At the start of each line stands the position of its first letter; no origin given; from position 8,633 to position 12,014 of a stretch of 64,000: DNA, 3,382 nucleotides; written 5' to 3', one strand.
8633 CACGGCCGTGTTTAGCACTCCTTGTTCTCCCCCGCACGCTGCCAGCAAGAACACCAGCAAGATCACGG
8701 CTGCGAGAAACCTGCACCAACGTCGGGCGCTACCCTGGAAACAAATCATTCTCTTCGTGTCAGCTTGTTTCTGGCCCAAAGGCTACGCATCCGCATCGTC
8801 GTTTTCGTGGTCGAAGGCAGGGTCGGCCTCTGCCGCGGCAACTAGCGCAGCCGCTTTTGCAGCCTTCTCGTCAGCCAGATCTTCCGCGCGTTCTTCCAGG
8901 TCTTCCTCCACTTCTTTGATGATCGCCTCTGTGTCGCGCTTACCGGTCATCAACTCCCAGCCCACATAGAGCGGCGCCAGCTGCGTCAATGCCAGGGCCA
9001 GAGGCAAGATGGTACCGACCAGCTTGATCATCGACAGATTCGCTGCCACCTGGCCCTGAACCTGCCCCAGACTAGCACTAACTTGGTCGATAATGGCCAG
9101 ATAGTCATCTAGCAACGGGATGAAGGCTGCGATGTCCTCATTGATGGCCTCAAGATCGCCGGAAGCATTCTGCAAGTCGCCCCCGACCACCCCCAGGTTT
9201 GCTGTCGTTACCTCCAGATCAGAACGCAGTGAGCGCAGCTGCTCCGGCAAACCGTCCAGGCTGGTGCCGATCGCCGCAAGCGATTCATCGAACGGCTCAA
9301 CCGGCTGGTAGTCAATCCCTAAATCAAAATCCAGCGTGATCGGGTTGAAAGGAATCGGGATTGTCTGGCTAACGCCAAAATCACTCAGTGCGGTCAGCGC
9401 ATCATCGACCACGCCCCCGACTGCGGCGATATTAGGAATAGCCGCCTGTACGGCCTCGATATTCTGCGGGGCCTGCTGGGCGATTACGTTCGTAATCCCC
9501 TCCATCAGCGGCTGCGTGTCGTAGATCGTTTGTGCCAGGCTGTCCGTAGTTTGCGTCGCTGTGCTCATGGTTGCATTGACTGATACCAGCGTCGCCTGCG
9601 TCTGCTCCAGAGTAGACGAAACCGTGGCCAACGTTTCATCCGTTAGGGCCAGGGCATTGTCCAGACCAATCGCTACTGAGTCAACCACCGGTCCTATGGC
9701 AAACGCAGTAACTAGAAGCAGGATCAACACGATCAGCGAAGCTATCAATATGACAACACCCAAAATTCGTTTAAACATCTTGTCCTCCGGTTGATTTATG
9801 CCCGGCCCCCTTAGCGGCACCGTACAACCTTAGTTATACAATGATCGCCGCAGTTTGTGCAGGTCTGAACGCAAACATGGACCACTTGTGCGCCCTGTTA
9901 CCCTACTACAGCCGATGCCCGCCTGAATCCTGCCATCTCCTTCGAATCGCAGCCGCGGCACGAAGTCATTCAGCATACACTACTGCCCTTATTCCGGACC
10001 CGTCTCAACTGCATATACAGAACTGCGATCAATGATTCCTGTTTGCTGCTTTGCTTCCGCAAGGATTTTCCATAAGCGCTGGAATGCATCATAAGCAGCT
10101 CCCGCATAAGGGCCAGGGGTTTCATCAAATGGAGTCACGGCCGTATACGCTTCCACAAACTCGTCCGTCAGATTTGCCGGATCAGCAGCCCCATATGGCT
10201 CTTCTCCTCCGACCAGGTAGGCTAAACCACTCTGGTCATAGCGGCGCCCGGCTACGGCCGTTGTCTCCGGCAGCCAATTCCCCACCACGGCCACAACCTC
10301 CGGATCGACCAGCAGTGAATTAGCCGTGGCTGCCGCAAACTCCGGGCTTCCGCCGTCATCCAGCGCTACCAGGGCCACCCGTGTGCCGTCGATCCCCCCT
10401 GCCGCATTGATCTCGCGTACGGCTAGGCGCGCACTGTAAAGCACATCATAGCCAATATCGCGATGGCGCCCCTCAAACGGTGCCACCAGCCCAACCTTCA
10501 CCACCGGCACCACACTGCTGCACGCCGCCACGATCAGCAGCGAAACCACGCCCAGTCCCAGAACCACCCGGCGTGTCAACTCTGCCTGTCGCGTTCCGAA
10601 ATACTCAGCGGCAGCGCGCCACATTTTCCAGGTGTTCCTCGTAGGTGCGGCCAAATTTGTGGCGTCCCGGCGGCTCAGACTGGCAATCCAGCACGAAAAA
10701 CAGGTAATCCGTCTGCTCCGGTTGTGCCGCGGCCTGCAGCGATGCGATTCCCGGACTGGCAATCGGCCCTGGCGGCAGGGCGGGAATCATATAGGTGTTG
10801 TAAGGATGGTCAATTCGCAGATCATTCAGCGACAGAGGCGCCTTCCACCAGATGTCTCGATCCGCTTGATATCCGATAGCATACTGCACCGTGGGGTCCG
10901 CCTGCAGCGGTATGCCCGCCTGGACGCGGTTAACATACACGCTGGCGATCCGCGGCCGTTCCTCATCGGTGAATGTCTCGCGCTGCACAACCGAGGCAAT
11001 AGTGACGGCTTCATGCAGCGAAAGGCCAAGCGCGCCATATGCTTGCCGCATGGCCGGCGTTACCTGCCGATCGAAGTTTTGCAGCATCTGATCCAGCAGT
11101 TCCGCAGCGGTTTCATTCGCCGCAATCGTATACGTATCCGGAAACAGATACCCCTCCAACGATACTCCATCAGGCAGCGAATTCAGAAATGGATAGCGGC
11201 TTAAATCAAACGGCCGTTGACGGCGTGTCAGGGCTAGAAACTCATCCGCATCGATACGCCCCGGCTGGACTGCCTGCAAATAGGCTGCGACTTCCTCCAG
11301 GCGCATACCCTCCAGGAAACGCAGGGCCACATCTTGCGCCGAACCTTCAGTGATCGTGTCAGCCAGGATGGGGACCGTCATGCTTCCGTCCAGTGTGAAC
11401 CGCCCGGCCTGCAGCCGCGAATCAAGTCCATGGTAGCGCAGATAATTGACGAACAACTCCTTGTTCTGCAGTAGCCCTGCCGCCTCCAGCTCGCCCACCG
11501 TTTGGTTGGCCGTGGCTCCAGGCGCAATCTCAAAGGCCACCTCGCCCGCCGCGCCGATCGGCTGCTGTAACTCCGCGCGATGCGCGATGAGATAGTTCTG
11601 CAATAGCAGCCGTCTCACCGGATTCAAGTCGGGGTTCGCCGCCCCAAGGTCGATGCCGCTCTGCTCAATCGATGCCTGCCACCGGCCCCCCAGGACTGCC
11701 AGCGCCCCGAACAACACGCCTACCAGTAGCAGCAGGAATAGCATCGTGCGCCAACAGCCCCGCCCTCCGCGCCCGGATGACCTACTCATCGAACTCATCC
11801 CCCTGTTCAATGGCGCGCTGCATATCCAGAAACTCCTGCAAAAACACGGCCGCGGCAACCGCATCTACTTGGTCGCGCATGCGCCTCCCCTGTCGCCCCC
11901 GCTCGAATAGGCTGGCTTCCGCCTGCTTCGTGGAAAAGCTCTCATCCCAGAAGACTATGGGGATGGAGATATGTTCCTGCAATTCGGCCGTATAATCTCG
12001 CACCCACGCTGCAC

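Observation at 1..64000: Highly iterated 8-bp palindrome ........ (about 46 exact copies, roughly 1-3 expected)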

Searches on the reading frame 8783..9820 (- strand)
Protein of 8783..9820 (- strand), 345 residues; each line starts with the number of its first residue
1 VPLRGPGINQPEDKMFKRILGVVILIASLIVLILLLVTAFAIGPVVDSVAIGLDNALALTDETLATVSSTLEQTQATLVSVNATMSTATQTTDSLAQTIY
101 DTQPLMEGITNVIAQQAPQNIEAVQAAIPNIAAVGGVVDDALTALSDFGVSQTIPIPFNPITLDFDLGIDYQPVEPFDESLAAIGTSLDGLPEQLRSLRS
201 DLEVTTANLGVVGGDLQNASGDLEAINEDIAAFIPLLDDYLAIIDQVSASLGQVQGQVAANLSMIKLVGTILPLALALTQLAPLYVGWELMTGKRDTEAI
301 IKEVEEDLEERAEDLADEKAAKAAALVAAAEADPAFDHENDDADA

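Call 6: search_protein_families(library=ncbifam, proteins=[window:8783-9820:-], max_evalue=1e-10)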
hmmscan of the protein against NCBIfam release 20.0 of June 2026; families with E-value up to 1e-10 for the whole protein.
window:8783-9820:- (345 aa): 0 families

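Call 41: search_protein_families(library=pfam, proteins=[window:8783-9820:-], max_evalue=0.001)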
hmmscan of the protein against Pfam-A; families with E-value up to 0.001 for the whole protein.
window:8783-9820:- (345 aa): 1 family
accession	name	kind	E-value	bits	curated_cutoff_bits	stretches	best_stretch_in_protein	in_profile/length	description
PF08651.15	DASH_Duo1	-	0.00012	22.3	25.4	0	209-246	16-53/74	DASH complex subunit Duo1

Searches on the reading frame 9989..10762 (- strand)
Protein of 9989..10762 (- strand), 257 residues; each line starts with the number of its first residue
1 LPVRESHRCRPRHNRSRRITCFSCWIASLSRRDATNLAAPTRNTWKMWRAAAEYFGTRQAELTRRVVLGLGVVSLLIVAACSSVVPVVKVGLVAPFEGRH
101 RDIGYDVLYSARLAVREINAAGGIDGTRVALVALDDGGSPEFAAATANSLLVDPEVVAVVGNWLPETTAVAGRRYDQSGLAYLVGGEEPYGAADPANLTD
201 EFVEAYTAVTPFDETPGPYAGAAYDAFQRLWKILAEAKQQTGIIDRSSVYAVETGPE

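Call 41: search_protein_families(library=pfam, proteins=[window:9989-10762:-], max_evalue=0.001)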
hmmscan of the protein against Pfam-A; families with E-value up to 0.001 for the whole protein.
window:9989-10762:- (257 aa): 2 families
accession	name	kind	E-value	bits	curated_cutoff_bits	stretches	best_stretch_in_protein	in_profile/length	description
PF13458.12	Peripla_BP_6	-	1e-17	65.3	31.7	1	88-186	2-100/343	Periplasmic binding protein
PF13433.12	Peripla_BP_5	-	3.1e-07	30.2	27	1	103-164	16-77/363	Periplasmic binding protein domain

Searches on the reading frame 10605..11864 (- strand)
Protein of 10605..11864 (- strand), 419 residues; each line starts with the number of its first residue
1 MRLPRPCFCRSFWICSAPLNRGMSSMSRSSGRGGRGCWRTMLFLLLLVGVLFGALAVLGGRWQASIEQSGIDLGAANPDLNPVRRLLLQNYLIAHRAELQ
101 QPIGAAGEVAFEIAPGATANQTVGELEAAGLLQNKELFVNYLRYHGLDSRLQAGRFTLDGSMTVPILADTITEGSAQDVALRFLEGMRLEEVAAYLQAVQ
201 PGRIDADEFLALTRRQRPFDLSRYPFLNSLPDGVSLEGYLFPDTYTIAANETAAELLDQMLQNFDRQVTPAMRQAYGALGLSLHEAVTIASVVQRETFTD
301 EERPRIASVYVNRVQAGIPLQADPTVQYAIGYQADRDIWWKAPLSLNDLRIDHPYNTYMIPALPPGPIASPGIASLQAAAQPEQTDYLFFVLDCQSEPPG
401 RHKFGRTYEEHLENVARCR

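Call 6: search_protein_families(library=ncbifam, proteins=[window:10605-11864:-], max_evalue=1e-10)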
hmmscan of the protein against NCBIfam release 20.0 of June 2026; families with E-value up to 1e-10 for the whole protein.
window:10605-11864:- (419 aa): 2 families
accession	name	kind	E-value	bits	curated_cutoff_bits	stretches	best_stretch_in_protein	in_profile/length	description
TIGR00247.1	TIGR00247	hypoth_equivalog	8.1e-67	225.7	103.4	1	107-415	38-337/347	endolytic transglycosylase MltG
NF007619.0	PRK10270.1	equivalog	8.3e-40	136.9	532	1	107-405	38-317/340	cell division protein YceG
